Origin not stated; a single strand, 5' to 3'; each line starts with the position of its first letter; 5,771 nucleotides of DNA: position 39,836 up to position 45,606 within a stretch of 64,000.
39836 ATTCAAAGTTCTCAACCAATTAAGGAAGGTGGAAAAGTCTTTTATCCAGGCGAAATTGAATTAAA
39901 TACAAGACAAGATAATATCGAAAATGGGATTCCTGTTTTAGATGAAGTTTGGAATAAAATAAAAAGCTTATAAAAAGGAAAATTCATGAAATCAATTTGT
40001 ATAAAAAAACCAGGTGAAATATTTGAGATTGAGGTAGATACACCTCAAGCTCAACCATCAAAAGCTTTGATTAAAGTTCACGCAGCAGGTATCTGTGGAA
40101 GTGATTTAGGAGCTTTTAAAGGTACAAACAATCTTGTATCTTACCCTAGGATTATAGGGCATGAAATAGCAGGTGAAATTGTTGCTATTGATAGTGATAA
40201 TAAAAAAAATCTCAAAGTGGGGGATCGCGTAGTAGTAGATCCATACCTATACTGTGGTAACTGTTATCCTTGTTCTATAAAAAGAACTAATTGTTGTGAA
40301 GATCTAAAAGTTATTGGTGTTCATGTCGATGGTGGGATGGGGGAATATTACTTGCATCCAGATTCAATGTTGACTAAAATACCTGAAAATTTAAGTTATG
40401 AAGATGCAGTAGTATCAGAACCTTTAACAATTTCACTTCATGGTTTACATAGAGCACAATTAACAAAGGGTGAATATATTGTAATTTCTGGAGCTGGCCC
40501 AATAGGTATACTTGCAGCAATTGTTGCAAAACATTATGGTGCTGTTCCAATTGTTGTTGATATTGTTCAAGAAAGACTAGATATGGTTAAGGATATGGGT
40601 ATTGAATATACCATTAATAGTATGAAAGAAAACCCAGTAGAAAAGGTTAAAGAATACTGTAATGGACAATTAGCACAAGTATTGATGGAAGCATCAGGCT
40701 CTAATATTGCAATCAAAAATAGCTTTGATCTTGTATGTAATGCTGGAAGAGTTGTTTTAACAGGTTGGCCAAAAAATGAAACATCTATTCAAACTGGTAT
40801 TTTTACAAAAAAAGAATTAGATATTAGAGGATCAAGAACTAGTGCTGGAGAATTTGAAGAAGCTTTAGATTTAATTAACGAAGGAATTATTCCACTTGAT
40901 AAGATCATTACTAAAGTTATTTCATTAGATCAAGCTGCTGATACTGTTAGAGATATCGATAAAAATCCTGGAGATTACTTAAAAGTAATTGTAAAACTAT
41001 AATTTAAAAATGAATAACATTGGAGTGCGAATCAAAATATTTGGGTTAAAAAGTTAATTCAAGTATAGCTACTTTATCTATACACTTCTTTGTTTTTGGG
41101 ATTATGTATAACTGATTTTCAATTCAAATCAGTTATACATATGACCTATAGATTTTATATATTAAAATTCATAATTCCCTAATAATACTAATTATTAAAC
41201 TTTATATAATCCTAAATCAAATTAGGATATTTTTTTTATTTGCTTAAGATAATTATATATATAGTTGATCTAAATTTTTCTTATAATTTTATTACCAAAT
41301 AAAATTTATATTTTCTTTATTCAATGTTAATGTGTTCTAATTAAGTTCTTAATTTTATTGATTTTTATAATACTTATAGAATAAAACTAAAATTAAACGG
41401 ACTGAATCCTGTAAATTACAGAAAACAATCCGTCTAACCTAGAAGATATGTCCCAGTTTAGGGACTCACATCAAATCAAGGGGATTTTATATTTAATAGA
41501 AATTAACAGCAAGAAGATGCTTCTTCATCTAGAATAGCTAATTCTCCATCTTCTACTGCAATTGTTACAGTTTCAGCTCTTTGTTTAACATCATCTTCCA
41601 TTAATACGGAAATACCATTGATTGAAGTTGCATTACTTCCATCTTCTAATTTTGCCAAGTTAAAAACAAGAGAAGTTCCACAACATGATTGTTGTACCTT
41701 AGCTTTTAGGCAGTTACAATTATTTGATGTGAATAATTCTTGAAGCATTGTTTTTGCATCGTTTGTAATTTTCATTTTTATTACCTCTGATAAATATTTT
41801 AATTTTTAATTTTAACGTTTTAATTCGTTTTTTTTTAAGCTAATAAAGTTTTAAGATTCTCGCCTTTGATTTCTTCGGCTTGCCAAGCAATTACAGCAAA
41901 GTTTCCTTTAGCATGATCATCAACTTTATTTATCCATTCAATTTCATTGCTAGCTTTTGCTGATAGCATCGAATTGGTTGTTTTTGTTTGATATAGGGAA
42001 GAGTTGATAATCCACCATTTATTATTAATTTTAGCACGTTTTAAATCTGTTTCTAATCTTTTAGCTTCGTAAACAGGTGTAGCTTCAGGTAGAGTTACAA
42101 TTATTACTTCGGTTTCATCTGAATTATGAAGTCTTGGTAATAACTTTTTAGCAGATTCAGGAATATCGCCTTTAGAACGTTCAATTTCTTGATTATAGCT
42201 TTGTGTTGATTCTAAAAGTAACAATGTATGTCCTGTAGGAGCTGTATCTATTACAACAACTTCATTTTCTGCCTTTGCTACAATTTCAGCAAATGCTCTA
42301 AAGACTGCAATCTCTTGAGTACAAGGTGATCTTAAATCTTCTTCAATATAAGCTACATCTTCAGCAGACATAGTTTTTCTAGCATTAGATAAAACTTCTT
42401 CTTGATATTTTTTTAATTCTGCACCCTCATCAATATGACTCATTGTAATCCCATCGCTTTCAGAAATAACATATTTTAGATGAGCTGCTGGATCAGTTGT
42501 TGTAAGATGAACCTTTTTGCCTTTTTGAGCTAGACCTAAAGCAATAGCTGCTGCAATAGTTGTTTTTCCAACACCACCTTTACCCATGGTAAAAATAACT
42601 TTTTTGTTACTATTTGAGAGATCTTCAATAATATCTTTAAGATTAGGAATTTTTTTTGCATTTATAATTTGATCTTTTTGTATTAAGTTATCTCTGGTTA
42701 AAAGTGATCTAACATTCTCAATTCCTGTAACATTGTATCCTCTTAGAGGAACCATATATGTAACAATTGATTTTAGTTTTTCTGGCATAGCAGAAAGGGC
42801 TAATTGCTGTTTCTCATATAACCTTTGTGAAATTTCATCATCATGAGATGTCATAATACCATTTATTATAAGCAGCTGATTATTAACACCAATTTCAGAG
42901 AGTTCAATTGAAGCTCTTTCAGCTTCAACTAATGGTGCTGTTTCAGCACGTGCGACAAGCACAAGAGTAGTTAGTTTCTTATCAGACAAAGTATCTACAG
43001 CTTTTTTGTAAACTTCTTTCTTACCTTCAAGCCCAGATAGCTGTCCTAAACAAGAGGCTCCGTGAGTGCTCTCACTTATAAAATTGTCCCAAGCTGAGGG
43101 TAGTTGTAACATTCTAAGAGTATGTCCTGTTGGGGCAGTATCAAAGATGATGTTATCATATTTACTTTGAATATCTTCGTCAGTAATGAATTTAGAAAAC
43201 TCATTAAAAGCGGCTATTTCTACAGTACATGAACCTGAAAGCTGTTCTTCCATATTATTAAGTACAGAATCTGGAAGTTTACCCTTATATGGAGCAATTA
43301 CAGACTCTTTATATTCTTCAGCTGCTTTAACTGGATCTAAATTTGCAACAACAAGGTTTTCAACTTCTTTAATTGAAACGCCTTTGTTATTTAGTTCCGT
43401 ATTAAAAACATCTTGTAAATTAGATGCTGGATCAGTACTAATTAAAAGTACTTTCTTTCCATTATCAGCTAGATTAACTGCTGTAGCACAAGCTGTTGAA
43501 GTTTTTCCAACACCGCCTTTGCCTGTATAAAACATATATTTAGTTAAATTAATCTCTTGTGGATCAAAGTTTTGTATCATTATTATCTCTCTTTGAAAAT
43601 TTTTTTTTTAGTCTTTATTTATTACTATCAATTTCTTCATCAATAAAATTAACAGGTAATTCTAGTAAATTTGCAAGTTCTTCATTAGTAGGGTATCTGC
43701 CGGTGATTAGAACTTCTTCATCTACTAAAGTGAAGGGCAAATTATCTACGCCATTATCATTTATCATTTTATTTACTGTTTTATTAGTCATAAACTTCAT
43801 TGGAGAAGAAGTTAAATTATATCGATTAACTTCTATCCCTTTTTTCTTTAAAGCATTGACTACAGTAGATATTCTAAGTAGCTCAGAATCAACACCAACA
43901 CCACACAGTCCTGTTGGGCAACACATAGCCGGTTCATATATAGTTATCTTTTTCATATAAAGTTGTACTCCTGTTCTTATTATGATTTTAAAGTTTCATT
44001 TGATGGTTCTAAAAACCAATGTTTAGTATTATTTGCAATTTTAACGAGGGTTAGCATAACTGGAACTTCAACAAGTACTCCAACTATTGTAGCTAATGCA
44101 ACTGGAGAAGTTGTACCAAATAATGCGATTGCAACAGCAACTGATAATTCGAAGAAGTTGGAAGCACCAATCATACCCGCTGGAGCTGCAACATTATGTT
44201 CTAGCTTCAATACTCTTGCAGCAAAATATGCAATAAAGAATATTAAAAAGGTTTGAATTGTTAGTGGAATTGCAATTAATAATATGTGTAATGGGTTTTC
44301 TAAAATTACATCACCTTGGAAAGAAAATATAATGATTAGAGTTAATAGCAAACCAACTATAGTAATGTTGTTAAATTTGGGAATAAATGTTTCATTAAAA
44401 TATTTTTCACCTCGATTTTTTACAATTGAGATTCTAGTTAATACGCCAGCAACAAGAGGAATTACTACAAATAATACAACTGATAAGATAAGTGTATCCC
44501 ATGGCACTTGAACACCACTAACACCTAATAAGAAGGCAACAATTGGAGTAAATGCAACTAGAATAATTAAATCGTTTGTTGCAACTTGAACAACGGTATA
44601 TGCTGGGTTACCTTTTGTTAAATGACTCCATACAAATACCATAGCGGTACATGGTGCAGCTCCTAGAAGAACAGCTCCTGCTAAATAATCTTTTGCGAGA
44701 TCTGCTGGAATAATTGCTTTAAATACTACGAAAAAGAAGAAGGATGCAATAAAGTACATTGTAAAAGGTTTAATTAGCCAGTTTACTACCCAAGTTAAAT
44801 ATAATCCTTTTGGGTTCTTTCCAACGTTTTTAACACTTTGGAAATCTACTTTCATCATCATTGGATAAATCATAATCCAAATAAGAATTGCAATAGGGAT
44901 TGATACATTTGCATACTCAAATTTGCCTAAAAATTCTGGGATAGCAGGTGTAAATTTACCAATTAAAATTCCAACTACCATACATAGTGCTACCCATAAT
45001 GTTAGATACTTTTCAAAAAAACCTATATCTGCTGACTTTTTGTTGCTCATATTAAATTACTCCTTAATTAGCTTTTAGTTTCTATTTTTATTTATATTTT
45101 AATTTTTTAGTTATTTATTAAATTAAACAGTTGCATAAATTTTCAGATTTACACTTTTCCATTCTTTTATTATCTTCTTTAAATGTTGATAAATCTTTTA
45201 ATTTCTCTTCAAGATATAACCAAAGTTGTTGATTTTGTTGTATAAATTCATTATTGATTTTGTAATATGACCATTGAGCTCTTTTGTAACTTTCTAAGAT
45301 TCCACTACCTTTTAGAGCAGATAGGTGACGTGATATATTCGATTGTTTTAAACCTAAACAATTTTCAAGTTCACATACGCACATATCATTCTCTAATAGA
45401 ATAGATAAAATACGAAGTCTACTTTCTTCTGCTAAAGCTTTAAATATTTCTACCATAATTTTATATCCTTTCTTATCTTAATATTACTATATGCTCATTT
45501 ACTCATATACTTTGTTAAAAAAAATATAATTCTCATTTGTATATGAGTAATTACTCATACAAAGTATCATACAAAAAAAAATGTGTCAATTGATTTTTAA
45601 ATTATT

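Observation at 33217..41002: LacI-TctBCA-sulfatase-DlgD(YiaK)-Zn-ADH: candidate locus for a sulfated sugar acid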

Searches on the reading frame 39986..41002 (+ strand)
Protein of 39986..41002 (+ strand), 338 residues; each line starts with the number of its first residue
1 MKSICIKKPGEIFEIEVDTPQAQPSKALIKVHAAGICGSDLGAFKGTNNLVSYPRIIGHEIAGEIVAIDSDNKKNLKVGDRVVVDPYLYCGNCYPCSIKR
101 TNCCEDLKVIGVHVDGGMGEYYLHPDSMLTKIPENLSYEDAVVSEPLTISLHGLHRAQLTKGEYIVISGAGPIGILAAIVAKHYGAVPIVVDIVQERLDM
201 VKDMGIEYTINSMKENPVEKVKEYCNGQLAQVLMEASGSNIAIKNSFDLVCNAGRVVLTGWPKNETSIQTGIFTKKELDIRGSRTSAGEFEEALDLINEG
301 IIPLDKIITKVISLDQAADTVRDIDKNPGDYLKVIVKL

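Call 3: search_protein_families(library=pfam, proteins=[window:39986-41002:+])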
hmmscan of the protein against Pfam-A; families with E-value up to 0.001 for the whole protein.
window:39986-41002:+ (338 aa): 3 families
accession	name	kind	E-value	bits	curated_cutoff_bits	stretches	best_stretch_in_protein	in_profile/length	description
PF08240.17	ADH_N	-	1.1e-28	100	23.5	1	24-134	2-104/104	Alcohol dehydrogenase GroES-like domain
PF00107.32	ADH_zinc_N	-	7.1e-28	97.6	31.8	1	172-298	1-128/129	Zinc-binding dehydrogenase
PF16912.11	Glu_dehyd_C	-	1.8e-10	41.1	34.9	1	161-325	30-202/211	Glucose dehydrogenase C-terminus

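Call 4: search_protein_families(library=ncbifam, proteins=[window:39986-41002:+])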
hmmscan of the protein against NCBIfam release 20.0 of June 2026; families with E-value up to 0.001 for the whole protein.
window:39986-41002:+ (338 aa): 25 families
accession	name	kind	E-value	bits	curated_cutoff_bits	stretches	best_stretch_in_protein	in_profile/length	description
NF007489.0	PRK10083.1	equivalog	1.4e-71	241.2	376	1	1-336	1-335/339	Zn-dependent oxidoreductase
TIGR00692.1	tdh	equivalog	8.5e-60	202.6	458.35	1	13-319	12-323/340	L-threonine 3-dehydrogenase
NF003808.0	PRK05396.1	equivalog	2e-58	197.9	380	1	7-324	7-328/341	L-threonine 3-dehydrogenase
NF041097.1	keto_inos_dh_IolM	equivalog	8e-57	192.6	450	1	16-327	44-380/389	scyllo-inosose 3-dehydrogenase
NF007375.0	PRK09880.1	equivalog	3.2e-44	151.1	469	1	21-313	24-319/344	L-idonate 5-dehydrogenase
NF007642.0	PRK10309.1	equivalog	6.9e-44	150.5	550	1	1-330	1-339/347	galactitol-1-phosphate 5-dehydrogenase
NF010344.0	PRK13771.1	subfamily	2.1e-41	142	349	1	1-326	1-322/334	putative alcohol dehydrogenase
NF041172.1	AcrlCoa_red_Thmprot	equivalog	6.6e-37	127.2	500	1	1-326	1-323/334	acryloyl-CoA reductase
NF006940.0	PRK09422.1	equivalog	4.3e-35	121.3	344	1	1-302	1-303/338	alcohol dehydrogenase AdhP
TIGR03366.1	HpnZ_proposed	hypoth_equivalog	3.7e-33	115.1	328.1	1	20-316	1-314/315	putative phosphonate catabolism associated alcohol dehydrogenase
TIGR03989.1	Rxyl_3153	subfamily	7.1e-33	114.4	440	2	116-325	139-359/370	NDMA-dependent alcohol dehydrogenase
TIGR03201.1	dearomat_had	equivalog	2.3e-31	109.2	338.65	1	9-321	7-333/349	6-hydroxycyclohex-1-ene-1-carbonyl-CoA dehydrogenase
TIGR03451.1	mycoS_dep_FDH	equivalog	4e-31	108.1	512.9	2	156-337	171-357/358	S-(hydroxymethyl)mycothiol dehydrogenase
TIGR02824.1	quinone_pig3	subfamily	1.2e-25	90.3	296.8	2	108-283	84-262/325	putative NAD(P)H quinone oxidoreductase, PIG3 family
NF047908.1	AldhRedAhr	equivalog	2.1e-22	79.4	470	1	11-287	15-287/335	NADPH-dependent aldehyde reductase Ahr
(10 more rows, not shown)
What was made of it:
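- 39986..41002 (+): Zn-dependent medium-chain dehydrogenase of the RspB / PRK10083 type. NCBIfam PRK10083, 241 bits, below the 376 cutoff (call 4).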

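Call 35: search_solved_structures(query=window:39986-41002:+, max_evalue=1e-35)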
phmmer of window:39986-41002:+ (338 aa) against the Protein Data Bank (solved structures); distinct sequences matched with E-value up to 1e-35: 11.
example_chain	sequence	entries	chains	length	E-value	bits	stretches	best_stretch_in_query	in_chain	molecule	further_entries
4ilk_A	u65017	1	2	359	5.4e-61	210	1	1-325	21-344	Starvation sensing protein rspB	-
3gfb_A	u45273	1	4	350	1.1e-46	163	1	6-310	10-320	L-threonine 3-dehydrogenase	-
2dfv_A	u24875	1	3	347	2.6e-46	161.7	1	4-309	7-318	Probable L-threonine 3-dehydrogenase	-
2d8a_A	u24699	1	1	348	2.7e-46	161.7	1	4-309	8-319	Probable L-threonine 3-dehydrogenase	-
1e3j_A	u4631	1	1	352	1.7e-42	149.2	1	18-336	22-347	NADP(H)-DEPENDENT KETOSE REDUCTASE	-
5vm2_A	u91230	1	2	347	1.6e-41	145.9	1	6-337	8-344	Alcohol dehydrogenase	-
3m6i_A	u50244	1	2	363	2.7e-41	145.2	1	25-319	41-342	L-arabinitol 4-dehydrogenase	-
7y9p_A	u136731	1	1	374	3.3e-41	145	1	8-293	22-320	Xylitol dehydrogenase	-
1pl6_A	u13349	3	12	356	2.1e-40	142.3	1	3-334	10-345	Sorbitol dehydrogenase | human sorbitol dehydrogenase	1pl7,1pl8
4ej6_A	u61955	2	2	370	1.2e-39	139.8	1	1-323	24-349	Putative zinc-binding dehydrogenase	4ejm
3qe3_A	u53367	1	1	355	3.5e-39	138.3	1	3-337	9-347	Sorbitol dehydrogenase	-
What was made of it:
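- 39986..41002 (+): Best PDB hit is E. coli RspB 4ILK at 5e-61 (call 35).
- On Zn-dependent oxidoreductase PRK10083 / RspB type: The best PDB hit is RspB at 5e-61 (call 35).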

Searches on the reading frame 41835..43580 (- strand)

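Call 5: search_protein_families(library=pfam, proteins=[window:41835-43580:-])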
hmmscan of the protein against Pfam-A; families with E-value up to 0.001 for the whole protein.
window:41835-43580:- (581 aa): 24 families
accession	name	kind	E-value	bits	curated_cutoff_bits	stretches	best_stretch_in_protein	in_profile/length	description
PF02374.21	ArsA_ATPase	-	8.7e-104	347.4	24.3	3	13-293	1-299/305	Anion-transporting ATPase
PF13614.12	AAA_31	-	3.3e-27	96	27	2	17-163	6-140/177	AAA domain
PF01656.29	CbiA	-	2.6e-21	76.3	25.4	2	16-147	2-54/125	CobQ/CobB/MinD/ParA nucleotide binding domain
PF10609.15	ParA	-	2.3e-13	50.6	27.1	2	326-363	4-41/246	NUBPL iron-transfer P-loop NTPase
PF00142.24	Fer4_NifH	-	3.9e-13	49.9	25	2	18-56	6-43/271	4Fe-4S iron sulfur cluster binding proteins, NifH/frxC family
PF02562.22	PhoH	-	5.1e-09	36.4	27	1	315-412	10-99/205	PhoH-like protein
PF20720.3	nSTAND3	-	1.1e-08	35.3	27.2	1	324-366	15-56/155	Novel STAND NTPase 3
PF13481.12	AAA_25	-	4.9e-08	33.3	27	1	308-359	17-65/195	AAA domain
PF03308.22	MeaB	-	5.5e-08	32.6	23.1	0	325-367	32-74/273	Methylmalonyl Co-A mutase-associated GTPase MeaB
PF01695.23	IstB_IS21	-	1.8e-07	31.3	24.1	0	323-363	90-129/238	IstB-like ATP binding protein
PF25199.1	nSTAND_NTPase5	-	2.3e-07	31.2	34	0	312-365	26-81/145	Novel STAND NTPase 5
PF06564.18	CBP_BcsQ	-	4.5e-07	30.1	21.3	0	21-66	10-55/234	Cellulose biosynthesis protein BcsQ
PF13604.12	AAA_30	-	1.9e-06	28.2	27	1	316-414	8-96/191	AAA domain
PF00448.28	SRP54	-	2.2e-06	27.9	22.7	0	327-363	2-38/196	SRP54-type protein, GTPase domain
PF05970.20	PIF1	-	7.2e-06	26.2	25.9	0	314-360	10-56/223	PIF1-like helicase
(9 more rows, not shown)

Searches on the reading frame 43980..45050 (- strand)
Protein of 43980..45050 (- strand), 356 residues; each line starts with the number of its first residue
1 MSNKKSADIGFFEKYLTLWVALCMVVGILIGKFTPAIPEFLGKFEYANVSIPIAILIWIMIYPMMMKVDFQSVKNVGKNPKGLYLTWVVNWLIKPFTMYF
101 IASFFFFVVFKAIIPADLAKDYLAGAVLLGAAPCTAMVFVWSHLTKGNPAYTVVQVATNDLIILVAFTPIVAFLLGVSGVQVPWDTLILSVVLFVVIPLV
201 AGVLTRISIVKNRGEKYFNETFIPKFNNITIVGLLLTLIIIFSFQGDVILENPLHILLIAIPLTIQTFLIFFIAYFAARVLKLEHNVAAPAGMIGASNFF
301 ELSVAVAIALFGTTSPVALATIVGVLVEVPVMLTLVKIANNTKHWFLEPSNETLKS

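Call 5: search_protein_families(library=pfam, proteins=[window:43980-45050:-])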
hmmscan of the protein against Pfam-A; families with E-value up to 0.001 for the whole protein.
window:43980-45050:- (356 aa): 2 families
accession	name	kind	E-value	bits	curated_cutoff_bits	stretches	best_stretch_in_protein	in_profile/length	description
PF01758.21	SBF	-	7.5e-41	140.3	24.3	1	54-251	1-190/191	Sodium Bile acid symporter family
PF13593.11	SBF_like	-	2.8e-09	37.2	25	1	19-326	2-295/313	SBF-like CPA transporter family (DUF4137)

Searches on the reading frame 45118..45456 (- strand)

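Call 5: search_protein_families(library=pfam, proteins=[window:45118-45456:-])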
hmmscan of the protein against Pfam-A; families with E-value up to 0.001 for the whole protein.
window:45118-45456:- (112 aa): 3 families
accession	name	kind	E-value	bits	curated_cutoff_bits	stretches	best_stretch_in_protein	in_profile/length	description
PF01022.26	HTH_5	-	5.1e-15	55.5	22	1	11-56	2-47/47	Bacterial regulatory protein, arsR family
PF12840.13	HTH_20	-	4.4e-06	27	27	1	8-56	1-50/51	Helix-turn-helix domain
PF13601.12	HTH_34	-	0.00062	20.3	27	1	13-58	2-48/80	Winged helix DNA-binding domain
